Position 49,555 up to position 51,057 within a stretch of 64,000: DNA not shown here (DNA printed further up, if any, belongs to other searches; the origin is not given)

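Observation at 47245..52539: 1764-aa dockerin-bearing protein with three GLUG/beta-helix-like modules and no enzyme domain: likely cargo of the cohesin-like platform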

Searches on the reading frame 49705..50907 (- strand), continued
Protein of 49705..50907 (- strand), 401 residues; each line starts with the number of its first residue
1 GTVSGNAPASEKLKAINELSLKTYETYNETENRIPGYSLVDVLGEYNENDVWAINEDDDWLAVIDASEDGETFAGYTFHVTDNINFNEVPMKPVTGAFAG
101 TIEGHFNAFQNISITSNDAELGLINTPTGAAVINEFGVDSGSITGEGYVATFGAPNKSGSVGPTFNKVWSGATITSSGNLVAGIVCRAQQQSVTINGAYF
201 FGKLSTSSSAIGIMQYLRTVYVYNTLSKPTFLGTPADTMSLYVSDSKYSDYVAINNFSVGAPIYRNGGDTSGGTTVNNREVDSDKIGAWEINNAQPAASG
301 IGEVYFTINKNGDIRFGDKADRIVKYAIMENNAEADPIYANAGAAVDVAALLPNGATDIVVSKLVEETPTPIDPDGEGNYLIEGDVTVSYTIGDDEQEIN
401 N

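Call 62: search_protein_families(library=pfam, proteins=[P0032, P0033, P0035, P0036, P0047, P0053, P0029, P0028, P0069], max_evalue=0.001)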
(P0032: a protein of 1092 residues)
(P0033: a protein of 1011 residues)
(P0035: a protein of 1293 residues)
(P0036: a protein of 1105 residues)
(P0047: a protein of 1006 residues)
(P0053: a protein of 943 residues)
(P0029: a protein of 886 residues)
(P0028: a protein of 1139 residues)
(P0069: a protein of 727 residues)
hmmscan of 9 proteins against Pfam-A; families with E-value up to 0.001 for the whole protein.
P0032 (1092 aa): 3 families
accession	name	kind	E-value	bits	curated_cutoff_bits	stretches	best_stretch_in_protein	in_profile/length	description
PF13472.12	Lipase_GDSL_2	-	1e-06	29.8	32.9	1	785-972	2-157/178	GDSL-like Lipase/Acylhydrolase family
PF00657.28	Lipase_GDSL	-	4e-05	24.3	23.6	1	782-1058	1-206/208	GDSL-like Lipase/Acylhydrolase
PF00404.24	Dockerin_1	-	0.0001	22.8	22.9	1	545-596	1-53/57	Dockerin type I domain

P0033 (1011 aa): 2 families
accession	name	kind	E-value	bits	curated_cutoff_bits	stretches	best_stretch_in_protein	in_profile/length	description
PF13472.12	Lipase_GDSL_2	-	8.7e-08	33.3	32.9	1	776-976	2-178/178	GDSL-like Lipase/Acylhydrolase family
PF00404.24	Dockerin_1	-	1.3e-06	29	22.9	1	564-613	2-53/57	Dockerin type I domain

P0035 (1293 aa): 3 families
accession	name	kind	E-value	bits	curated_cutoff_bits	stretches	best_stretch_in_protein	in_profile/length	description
PF16227.11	DUF4886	-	1.1e-62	211.7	26.7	1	1018-1274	1-229/242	Domain of unknown function (DUF4886)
PF13472.12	Lipase_GDSL_2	-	1.5e-14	55.3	32.9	1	768-967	2-178/178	GDSL-like Lipase/Acylhydrolase family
PF00404.24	Dockerin_1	-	9.3e-06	26.2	22.9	1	556-605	2-53/57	Dockerin type I domain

P0036 (1105 aa): 1 family
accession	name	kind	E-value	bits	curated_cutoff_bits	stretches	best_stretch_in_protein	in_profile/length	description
PF13472.12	Lipase_GDSL_2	-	0.00031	21.7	32.9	1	801-1053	2-177/178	GDSL-like Lipase/Acylhydrolase family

P0047 (1006 aa): 3 families
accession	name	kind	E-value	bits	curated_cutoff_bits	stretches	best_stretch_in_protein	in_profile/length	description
PF13472.12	Lipase_GDSL_2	-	9e-16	59.3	32.9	1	795-982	2-178/178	GDSL-like Lipase/Acylhydrolase family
PF00657.28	Lipase_GDSL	-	9.2e-10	39.4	23.6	1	792-984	1-205/208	GDSL-like Lipase/Acylhydrolase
PF00404.24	Dockerin_1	-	4.2e-07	30.5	22.9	1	581-632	2-55/57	Dockerin type I domain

P0053 (943 aa): 2 families
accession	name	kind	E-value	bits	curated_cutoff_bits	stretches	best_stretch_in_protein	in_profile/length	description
PF13472.12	Lipase_GDSL_2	-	4.5e-15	57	32.9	1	733-918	1-177/178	GDSL-like Lipase/Acylhydrolase family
PF00404.24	Dockerin_1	-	0.00078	20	22.9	0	519-569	2-54/57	Dockerin type I domain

P0029 (886 aa): 0 families

P0028 (1139 aa): 2 families
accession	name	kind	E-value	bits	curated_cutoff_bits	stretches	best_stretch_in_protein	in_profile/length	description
PF13472.12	Lipase_GDSL_2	-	3.2e-07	31.5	32.9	1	888-1104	2-178/178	GDSL-like Lipase/Acylhydrolase family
PF00657.28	Lipase_GDSL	-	2e-05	25.3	23.6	1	886-1105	2-204/208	GDSL-like Lipase/Acylhydrolase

P0069 (727 aa): 2 families
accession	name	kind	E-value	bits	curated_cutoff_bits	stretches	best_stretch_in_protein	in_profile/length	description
PF03372.29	Exo_endo_phos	-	8.5e-16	58.8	24.5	1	492-717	2-225/225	Endonuclease/Exonuclease/phosphatase family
PF00404.24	Dockerin_1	-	0.00038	21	22.9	0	415-465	1-53/57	Dockerin type I domain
